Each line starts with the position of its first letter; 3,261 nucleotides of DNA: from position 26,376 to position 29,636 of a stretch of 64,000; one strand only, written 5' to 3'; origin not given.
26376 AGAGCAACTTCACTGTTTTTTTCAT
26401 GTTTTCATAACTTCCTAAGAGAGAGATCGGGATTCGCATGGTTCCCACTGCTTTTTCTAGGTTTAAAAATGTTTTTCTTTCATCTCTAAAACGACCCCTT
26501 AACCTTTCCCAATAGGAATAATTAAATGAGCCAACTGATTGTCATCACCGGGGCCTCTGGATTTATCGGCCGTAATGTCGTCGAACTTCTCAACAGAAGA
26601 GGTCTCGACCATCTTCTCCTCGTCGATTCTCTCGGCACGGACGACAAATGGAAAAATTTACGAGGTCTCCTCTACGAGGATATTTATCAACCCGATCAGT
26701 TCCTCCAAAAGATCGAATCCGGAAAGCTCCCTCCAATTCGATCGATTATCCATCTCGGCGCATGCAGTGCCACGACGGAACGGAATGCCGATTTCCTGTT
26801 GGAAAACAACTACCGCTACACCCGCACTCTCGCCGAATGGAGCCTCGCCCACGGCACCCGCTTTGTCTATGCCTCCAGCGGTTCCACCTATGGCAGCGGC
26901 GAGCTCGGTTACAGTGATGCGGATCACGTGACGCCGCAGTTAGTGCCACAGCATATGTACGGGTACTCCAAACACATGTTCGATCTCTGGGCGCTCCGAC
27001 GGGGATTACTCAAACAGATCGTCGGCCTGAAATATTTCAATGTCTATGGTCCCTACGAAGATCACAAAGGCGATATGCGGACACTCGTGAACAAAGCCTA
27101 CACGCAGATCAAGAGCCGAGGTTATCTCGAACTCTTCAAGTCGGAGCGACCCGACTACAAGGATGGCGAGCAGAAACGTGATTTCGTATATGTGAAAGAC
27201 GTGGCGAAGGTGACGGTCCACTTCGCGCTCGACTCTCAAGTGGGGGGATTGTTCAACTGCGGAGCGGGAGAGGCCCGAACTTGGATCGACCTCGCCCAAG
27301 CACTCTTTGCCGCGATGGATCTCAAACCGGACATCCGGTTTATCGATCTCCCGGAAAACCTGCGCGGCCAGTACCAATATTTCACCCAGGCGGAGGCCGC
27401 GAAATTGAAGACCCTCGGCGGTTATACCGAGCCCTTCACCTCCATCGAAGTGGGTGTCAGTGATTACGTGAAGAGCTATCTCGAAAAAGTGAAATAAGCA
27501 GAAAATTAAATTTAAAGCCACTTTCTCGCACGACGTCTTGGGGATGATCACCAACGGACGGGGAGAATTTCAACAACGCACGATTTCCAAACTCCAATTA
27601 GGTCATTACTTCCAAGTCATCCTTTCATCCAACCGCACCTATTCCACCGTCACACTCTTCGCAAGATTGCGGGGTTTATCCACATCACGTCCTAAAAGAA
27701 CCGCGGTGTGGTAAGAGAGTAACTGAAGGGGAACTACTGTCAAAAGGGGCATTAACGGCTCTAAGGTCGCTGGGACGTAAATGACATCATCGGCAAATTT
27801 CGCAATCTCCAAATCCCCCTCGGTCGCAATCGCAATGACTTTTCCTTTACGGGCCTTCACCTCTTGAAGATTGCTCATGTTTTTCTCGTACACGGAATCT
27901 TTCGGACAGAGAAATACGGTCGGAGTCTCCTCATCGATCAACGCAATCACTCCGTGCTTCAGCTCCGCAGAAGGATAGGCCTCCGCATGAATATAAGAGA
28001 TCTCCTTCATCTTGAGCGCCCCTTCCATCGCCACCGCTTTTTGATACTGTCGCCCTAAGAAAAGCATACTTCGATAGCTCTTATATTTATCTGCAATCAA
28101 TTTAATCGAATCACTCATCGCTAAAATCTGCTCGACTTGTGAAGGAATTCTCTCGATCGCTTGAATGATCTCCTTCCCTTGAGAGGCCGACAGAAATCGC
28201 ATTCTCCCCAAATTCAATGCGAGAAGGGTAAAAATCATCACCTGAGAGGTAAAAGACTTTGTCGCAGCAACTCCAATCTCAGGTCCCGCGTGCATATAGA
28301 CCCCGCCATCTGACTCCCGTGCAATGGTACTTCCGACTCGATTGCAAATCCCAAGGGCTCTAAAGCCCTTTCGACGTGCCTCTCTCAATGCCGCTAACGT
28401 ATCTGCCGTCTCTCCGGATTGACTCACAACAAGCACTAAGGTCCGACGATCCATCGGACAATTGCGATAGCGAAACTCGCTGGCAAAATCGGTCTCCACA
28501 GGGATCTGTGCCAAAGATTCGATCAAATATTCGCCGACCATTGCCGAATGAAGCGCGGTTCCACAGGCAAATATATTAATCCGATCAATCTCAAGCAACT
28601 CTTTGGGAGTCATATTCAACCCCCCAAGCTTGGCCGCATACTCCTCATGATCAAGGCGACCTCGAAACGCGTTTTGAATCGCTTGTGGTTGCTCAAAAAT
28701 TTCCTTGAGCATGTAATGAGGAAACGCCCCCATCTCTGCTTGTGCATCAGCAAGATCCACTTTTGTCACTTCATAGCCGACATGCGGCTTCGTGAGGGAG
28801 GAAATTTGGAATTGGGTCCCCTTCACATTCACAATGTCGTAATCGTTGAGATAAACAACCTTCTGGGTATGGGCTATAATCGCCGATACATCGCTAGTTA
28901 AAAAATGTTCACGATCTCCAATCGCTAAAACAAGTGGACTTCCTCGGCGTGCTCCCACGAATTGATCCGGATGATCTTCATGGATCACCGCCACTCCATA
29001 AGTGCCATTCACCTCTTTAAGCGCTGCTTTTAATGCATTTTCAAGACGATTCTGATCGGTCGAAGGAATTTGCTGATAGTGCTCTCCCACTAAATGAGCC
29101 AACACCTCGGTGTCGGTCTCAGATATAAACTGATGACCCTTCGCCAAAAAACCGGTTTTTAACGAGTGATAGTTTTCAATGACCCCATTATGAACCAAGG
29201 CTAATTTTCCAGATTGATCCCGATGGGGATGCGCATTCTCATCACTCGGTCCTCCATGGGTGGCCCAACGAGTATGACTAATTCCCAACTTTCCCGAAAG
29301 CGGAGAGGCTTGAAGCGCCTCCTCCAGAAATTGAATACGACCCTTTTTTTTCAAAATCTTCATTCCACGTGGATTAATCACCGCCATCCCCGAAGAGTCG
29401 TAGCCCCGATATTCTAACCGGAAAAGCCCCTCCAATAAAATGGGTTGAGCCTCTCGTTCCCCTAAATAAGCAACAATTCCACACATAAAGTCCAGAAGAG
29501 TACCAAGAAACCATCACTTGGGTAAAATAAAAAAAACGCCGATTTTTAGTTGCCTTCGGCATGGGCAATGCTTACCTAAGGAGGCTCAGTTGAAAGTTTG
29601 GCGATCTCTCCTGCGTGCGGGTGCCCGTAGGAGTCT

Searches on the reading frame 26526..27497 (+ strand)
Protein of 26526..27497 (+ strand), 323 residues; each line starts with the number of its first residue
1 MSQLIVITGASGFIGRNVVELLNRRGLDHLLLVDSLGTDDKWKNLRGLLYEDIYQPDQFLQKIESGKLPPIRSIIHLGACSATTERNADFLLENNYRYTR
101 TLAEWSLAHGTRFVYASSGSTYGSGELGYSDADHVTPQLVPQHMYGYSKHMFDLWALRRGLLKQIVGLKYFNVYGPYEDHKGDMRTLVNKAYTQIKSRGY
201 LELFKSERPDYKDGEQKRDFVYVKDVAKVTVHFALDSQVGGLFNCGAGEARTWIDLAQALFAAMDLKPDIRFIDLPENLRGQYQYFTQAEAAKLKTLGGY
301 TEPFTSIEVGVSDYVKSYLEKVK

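Call 76: search_protein_families(library=pfam, max_evalue=0.00001, proteins=[window:26526-27497:+])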
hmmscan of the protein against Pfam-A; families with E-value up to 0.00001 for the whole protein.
window:26526-27497:+ (323 aa): 4 families
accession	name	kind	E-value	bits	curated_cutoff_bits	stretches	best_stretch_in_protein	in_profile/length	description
PF01370.27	Epimerase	-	4.4e-39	134.8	20.9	1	5-246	1-240/240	NAD dependent epimerase/dehydratase family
PF16363.11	GDP_Man_Dehyd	-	6.7e-15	55.8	27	1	7-265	2-267/332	GDP-mannose 4,6 dehydratase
PF04321.23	RmlD_sub_bind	-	5.7e-09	35.9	27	1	5-268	3-235/287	RmlD substrate binding domain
PF01073.25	3Beta_HSD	-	2.2e-08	33.9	22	1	6-231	1-226/280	3-beta hydroxysteroid dehydrogenase/isomerase family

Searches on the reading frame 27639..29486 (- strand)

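Call 76: search_protein_families(library=pfam, max_evalue=0.00001, proteins=[window:27639-29486:-])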
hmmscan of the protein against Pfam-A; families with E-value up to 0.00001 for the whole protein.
window:27639-29486:- (615 aa): 4 families
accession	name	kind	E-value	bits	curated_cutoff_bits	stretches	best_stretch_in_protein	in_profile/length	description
PF01380.27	SIS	-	3.8e-56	188.9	25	2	297-424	2-130/131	SIS domain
PF13522.11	GATase_6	-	5.3e-18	65.7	27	1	64-189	9-120/130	Glutamine amidotransferase domain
PF13537.11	GATase_7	-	6.9e-12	45.9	25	1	81-203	9-121/123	Glutamine amidotransferase domain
PF13230.11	GATase_4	-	6.3e-06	25.7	23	0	55-161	61-168/272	Glutamine amidotransferases class-II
